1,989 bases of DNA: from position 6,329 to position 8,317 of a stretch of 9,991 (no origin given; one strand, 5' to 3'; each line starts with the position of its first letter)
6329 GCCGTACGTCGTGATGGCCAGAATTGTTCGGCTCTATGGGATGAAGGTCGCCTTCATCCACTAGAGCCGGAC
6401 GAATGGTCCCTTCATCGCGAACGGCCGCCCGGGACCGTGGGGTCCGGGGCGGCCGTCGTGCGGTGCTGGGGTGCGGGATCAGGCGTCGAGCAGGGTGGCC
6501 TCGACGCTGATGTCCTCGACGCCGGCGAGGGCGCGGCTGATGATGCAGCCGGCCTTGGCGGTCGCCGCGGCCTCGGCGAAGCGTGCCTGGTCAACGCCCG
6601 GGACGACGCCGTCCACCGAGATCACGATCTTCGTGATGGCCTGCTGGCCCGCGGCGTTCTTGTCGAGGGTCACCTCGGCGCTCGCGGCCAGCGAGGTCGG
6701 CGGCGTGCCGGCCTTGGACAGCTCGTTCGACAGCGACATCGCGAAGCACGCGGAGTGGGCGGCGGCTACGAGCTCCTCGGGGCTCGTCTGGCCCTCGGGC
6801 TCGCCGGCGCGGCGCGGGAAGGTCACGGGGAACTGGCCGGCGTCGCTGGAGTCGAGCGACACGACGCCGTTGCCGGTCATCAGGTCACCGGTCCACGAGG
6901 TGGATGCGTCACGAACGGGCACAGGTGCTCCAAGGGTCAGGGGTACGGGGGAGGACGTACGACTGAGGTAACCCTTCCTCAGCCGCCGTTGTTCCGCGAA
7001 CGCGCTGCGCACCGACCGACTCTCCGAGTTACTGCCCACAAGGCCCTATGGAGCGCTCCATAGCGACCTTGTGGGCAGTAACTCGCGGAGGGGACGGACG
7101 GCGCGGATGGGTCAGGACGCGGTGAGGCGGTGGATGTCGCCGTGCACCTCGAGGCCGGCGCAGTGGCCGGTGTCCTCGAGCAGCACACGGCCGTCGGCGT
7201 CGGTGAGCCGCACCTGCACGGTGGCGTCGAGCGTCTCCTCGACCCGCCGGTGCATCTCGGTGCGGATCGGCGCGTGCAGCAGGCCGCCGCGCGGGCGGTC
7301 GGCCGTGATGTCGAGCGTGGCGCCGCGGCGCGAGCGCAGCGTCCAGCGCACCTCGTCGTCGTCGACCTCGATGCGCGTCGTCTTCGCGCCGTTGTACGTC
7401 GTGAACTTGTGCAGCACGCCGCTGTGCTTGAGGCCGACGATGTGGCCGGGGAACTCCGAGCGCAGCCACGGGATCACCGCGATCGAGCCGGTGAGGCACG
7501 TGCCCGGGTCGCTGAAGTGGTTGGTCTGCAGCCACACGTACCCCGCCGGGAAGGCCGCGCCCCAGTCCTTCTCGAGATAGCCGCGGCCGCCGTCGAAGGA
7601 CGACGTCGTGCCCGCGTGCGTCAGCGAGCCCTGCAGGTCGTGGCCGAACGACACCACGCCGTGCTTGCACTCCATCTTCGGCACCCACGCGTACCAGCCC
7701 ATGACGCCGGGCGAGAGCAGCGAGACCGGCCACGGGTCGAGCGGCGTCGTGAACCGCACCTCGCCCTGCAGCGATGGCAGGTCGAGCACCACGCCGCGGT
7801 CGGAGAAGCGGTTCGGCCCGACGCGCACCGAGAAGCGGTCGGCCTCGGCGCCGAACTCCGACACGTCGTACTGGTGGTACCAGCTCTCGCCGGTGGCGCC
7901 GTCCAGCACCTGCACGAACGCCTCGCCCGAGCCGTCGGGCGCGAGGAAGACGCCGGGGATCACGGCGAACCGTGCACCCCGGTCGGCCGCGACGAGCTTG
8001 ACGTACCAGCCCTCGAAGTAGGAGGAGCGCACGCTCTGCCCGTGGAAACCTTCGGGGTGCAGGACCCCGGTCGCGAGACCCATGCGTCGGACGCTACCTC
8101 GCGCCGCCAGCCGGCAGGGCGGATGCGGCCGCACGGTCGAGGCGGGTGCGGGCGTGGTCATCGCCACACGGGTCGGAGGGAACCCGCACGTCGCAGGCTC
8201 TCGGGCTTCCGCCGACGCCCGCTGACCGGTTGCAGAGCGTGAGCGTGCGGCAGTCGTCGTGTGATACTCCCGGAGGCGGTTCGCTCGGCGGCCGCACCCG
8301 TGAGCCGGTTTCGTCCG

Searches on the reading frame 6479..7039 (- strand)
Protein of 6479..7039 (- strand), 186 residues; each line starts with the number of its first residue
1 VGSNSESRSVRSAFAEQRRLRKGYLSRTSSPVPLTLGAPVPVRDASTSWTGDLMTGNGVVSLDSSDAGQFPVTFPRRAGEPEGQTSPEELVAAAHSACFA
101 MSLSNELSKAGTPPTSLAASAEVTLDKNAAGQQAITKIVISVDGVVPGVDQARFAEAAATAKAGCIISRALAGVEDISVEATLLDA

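Call 29: search_protein_families(library=pfam, proteins=[window:6479-7039:-], max_evalue=0.01)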
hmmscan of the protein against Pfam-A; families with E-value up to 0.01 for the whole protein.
window:6479-7039:- (186 aa): 1 family
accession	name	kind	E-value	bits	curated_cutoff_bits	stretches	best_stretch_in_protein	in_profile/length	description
PF02566.24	OsmC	-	5.4e-16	59.3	27.5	1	83-173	4-93/100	OsmC-like protein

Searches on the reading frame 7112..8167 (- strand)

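Call 29: search_protein_families(library=pfam, proteins=[window:7112-8167:-], max_evalue=0.01)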
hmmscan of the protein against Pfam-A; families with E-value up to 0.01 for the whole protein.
window:7112-8167:- (351 aa): 1 family
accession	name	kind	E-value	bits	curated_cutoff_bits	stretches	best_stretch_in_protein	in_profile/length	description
PF14249.11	Tocopherol_cycl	-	2.5e-21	76.6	26.6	1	154-343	144-335/335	Tocopherol cyclase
